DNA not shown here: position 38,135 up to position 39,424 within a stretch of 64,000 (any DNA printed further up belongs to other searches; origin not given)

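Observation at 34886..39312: Catalytically dead ABC-ATPase domain fused to a LytTR DNA-binding domain at the head of an ABC-2 exporter operon: a possible transporter-tethered transcription factor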

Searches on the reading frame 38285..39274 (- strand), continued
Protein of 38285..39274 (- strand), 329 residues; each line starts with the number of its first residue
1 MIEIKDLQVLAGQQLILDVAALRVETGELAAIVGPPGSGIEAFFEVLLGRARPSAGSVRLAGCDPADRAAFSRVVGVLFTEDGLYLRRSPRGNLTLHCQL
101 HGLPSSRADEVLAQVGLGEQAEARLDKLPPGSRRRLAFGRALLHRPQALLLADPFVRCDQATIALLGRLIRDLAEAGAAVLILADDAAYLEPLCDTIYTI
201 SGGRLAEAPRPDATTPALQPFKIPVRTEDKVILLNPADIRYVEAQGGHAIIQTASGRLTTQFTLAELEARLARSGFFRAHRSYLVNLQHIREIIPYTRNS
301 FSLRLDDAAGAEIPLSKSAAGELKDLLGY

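Call 37: search_solved_structures(query=window:38285-39274:-, max_evalue=0.001, show_alignments=2)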
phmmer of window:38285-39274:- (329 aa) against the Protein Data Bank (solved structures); distinct sequences matched with E-value up to 0.001: 327 (the best 60 are shown).
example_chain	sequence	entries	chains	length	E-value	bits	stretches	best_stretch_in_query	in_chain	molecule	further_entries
6ic4_I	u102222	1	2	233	9.6e-21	78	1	1-221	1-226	ABC transporter ATP-binding protein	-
7ch8_I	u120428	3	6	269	2.6e-19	73.3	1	2-214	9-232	Probable ATP-binding component of ABC transporter | Probable ATP-binding component of ABC transporter,P.aeruginosa Mla F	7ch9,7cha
7d06_B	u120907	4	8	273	4.8e-18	69.2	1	1-221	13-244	ABC transporter ATP-binding protein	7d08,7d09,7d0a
6z5u_K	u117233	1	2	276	5e-18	69.1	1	1-221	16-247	ABC transporter ATP-binding protein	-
8i6o_B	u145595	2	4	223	3.6e-17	66.3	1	19-206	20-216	Cell division ATP-binding protein FtsE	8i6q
8i6r_B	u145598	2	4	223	5.7e-17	65.6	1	19-206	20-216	Cell division ATP-binding protein FtsE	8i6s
7w7a_A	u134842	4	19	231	7.5e-17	65.2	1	16-198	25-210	Putative ABC transport system, ATP-binding protein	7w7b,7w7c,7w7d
7w78_A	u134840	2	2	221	7.5e-17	65.2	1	16-191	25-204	Putative ABC transport system, ATP-binding protein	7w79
3dhw_C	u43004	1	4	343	2.3e-16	63.6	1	17-208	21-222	Methionine import ATP-binding protein metN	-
7o0y_B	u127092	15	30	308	3.6e-16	63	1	2-184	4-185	Probable ABC transporter ATP-binding protein NosF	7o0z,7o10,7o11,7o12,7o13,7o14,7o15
6cvl_C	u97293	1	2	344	4.2e-16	62.8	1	17-208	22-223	MetN nucleotide-binding subunit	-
4u00_A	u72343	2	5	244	4.2e-16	62.8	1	2-213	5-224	Amino acid ABC transporter, ATP-binding protein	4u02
3tui_C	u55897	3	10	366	4.9e-16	62.6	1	17-208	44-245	Methionine import ATP-binding protein MetN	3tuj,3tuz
7qba_B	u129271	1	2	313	6.4e-16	62.2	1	2-184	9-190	Probable ABC transporter ATP-binding protein NosF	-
7o17_B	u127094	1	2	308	6.7e-16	62.1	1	2-184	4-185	Probable ABC transporter ATP-binding protein NosF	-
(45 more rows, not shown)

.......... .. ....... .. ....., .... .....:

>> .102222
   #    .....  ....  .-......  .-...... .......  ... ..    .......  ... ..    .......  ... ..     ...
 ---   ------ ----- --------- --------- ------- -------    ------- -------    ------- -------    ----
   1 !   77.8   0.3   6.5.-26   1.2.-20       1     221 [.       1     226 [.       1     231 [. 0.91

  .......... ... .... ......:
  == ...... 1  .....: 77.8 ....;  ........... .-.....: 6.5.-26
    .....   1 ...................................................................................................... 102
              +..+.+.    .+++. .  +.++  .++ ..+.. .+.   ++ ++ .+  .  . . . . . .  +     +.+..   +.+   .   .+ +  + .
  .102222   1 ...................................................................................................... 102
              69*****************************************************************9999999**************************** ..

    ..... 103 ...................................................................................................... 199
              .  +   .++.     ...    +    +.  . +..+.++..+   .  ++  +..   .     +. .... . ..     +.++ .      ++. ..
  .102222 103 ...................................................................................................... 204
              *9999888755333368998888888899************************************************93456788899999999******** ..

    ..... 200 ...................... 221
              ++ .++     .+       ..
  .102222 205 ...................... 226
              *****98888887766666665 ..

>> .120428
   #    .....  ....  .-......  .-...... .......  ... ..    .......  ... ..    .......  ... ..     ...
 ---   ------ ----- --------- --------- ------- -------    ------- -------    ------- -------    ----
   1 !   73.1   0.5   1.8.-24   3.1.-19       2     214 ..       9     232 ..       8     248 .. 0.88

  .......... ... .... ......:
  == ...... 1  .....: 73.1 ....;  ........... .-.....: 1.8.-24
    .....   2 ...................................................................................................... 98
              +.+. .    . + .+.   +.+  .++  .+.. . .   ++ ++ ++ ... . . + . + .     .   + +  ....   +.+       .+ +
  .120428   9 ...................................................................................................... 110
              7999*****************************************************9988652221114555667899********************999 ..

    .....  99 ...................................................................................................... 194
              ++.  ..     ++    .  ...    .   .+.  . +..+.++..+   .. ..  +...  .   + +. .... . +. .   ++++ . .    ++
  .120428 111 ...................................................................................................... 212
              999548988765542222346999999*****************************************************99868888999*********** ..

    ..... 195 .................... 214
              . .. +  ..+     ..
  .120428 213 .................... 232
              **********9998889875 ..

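Call 40: predict_structure(alignment_id=A3)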
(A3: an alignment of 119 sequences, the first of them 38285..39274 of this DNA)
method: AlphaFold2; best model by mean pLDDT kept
length: 329 residues; sequences in the alignment: 119
mean_pLDDT: 88.8   pTM: 0.64
mean pLDDT of the five models: 88.8, 88.8, 87.3, 87.3, 78.3
residues with pLDDT >= 90: 186; 70-90: 124; 50-70: 9; < 50: 10
segments of 3 or more residues with pLDDT < 50: 210-219
pLDDT, mean of each block of 10 residues (from residue 1): 97 92 98 89 96 96 96 96 94 97 97 96 93 97 97 92 94 98 91 93 78 38 79 86 86 88 87 77 87 82 85 84 74
secondary structure, 60 per line:
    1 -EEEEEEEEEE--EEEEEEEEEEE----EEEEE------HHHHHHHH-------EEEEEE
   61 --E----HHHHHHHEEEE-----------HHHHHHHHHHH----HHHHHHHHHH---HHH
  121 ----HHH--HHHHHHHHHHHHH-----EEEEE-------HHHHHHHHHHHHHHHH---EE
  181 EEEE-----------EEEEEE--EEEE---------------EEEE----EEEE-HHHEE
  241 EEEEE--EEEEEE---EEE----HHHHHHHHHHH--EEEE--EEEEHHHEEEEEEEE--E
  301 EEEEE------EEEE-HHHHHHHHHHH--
elements in order: E2-11 E14-24 E29-33 H40-47 E55-60 H68-74 E75-78 H90-100 H105-114 H130-142 E148-152 H160-175 E179-184 E196-201 E204-207 E223-226 E231-234 E239-245 E248-253 E257-259 H264-274 E277-280 E283-286 E290-297 E300-305 E312-315 H317-327

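Call 43: fold_search(model_id=the predicted structure, library=pdb)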
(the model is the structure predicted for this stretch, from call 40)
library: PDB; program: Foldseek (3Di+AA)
matches with E <= 10: 1751; with E <= 0.001: 1242
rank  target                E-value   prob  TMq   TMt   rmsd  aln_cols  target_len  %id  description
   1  3puv_B                1.9e-19  1.00  0.58  0.53  10.2       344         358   16  Crystal Structure of an outward-facing MBP-Maltose transporter complex bound to ADP-VO4 (released 2011-08-10)
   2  4p31_A                8.7e-19  1.00  0.58  0.80   2.4       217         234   26  Crystal structure of a selenomethionine derivative of E. coli LptB in complex with ADP-Magensium (released 2014-03-26)
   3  4p33_A                1.1e-18  1.00  0.58  0.79   2.3       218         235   26  Crystal structure of E. coli LptB-E163Q in complex with ATP-sodium (released 2014-03-26)
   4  6b89_B                1.4e-18  1.00  0.57  0.82   2.4       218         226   26  E. coli LptB in complex with ADP and novobiocin (released 2017-12-06)
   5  2it1_B                2.1e-18  1.00  0.57  0.52  11.3       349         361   18  Structure of PH0203 protein from Pyrococcus horikoshii (released 2007-10-30)
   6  9j4r_B                2.1e-18  1.00  0.54  0.53  10.9       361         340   20  Cryo-EM structure of ferric ion importer, FbpBC, from Thermus thermophilus (released 2025-08-13)
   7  4p31_B                2.8e-18  1.00  0.58  0.81   2.2       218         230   26  Crystal structure of a selenomethionine derivative of E. coli LptB in complex with ADP-Magensium (released 2014-03-26)
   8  6mbn_A                2.8e-18  1.00  0.57  0.76   2.6       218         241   26  LptB E163Q in complex with ATP (released 2019-08-14)
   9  6cvl_D                3.1e-18  1.00  0.59  0.56  11.7       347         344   19  Crystal structure of the Escherichia coli ATPgS-bound MetNI methionine ABC transporter in complex with its MetQ bindin (released 2018-11-14)
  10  6b8b                  3.7e-18  1.00  0.58  0.80   2.4       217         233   26  E. coli LptB in complex with ADP and a novobiocin derivative (released 2017-12-06)
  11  2r6g_B                5.3e-18  1.00  0.57  0.51  10.9       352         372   16  The Crystal Structure of the E. coli Maltose Transporter (released 2007-11-27)
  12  6mgf                  5.9e-18  1.00  0.58  0.78   2.3       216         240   26  untagged, wild-type LptB in complex with ADP (released 2019-09-18)
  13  7w7a_C                6.3e-18  1.00  0.57  0.84   2.5       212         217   28  Heme exporter in complex with Mn-containing protoporphyrin IX, Mn-anomalous data (released 2022-06-22)
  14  5lj7_B                6.7e-18  1.00  0.57  0.32   7.3       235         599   22  Structure of Aggregatibacter actinomycetemcomitans MacB bound to ATP (P21) (released 2017-11-15)
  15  2yyz                  6.7e-18  1.00  0.56  0.52  10.8       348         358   16  Crystal structure of Sugar ABC transporter, ATP-binding protein (released 2007-11-06)
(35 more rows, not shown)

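Call 50: search_protein_representatives(protein=window:38285-39274:-)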
Query: 329 residues. Proteins with E-value up to 0.001 (for the whole library): 145766; up to 1e-10: 20315; up to 1e-30: 89. The best 150 are listed.
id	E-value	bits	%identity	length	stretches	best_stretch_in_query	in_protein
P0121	1.1e-111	389.9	57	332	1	1-329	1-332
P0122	5.2e-93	328.6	50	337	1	1-329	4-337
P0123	7.0e-87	308.5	63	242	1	91-329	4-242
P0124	2.2e-84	300.3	48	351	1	1-329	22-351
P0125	2.9e-81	290.0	44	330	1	1-329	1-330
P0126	4.9e-78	279.4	43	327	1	4-329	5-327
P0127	5.1e-75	269.5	46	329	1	1-329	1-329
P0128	5.9e-69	249.6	49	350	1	1-262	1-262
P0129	5.7e-64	233.2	45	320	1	1-329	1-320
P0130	9.3e-64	232.5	40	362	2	205-329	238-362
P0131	9.3e-63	229.2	42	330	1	1-327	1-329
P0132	1.0e-61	225.8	48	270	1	51-300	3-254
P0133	6.4e-60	219.9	42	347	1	1-329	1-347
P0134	1.1e-59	219.2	51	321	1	2-207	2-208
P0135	2.2e-58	214.8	60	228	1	1-172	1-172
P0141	2.4e-51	191.7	39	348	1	18-327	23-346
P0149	1.0e-45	173.2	38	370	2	173-326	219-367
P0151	1.4e-44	169.5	36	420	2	215-328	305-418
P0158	1.8e-42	162.6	33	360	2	214-328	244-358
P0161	3.6e-41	158.3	36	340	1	6-328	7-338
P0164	2.8e-39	152.1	35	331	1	22-328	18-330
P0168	8.0e-38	147.3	34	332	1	17-328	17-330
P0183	4.3e-35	138.4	36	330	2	222-328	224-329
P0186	4.9e-34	134.9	32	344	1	15-327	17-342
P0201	1.1e-31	127.2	32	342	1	13-327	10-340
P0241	1.6e-28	116.8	30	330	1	22-327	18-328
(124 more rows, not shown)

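Call 52: list_cluster_members(proteins=[P0141, P0149, P0151, P0161, P0164, P0168, P0183, P0186, P0201, P0241])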
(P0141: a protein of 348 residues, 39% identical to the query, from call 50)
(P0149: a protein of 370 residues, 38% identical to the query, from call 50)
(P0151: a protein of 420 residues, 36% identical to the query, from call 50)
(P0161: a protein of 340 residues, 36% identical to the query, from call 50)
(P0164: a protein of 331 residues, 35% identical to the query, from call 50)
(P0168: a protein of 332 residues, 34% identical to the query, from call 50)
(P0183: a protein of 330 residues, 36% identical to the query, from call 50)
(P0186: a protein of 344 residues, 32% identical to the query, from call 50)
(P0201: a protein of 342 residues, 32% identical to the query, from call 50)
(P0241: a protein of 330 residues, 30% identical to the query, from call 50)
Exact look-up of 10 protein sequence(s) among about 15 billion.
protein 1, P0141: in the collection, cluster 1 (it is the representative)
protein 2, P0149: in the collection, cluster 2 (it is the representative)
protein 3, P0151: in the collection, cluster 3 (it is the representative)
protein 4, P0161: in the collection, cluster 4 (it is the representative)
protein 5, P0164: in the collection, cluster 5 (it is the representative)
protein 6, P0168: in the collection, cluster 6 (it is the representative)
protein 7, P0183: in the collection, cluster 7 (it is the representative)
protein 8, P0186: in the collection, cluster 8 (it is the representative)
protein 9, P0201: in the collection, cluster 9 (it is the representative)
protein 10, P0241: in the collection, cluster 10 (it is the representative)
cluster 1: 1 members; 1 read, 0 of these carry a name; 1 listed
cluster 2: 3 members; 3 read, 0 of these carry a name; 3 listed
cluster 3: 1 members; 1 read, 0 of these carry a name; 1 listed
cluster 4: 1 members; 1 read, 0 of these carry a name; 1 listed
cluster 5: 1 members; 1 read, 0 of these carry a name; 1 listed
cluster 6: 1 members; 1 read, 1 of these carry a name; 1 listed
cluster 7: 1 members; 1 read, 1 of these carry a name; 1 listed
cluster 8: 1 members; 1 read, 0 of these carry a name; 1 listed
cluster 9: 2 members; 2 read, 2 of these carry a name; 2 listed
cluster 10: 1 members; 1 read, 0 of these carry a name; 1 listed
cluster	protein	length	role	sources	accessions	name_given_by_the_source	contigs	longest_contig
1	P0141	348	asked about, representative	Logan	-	-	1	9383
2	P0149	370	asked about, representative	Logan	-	-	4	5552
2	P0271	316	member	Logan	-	-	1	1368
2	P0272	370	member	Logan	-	-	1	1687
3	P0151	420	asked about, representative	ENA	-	-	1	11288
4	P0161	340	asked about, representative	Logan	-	-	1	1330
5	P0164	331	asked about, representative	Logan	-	-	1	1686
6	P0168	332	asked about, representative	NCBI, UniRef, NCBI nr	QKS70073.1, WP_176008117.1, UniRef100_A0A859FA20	LytTR family transcriptional regulator DNA-binding domain-containing protein ... | LytTR family transcriptional regulator DNA-binding domain-containing protein n=1 ...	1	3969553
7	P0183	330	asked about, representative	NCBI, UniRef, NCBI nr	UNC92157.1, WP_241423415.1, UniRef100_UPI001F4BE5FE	LytTR family transcriptional regulator DNA-binding domain-containing protein [Candidatus ... | LytTR family transcriptional regulator DNA-binding domain-containing protein n=1 ...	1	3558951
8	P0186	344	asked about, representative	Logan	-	-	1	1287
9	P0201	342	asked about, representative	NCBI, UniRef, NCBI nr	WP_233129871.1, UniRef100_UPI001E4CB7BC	response regulator transcription factor [Domibacillus epiphyticus] | response regulator transcription factor n=1 Tax=Domibacillus epiphyticus TaxID=1714355 ... | LytTR family transcriptional regulator DNA-binding domain-containing protein ...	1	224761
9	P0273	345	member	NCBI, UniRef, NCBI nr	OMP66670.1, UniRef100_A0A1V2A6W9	hypothetical protein BTO28_11555 [Domibacillus epiphyticus] | ABC transporter ATP-binding protein n=1 Tax=Domibacillus epiphyticus TaxID=1714355 ...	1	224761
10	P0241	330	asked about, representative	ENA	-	-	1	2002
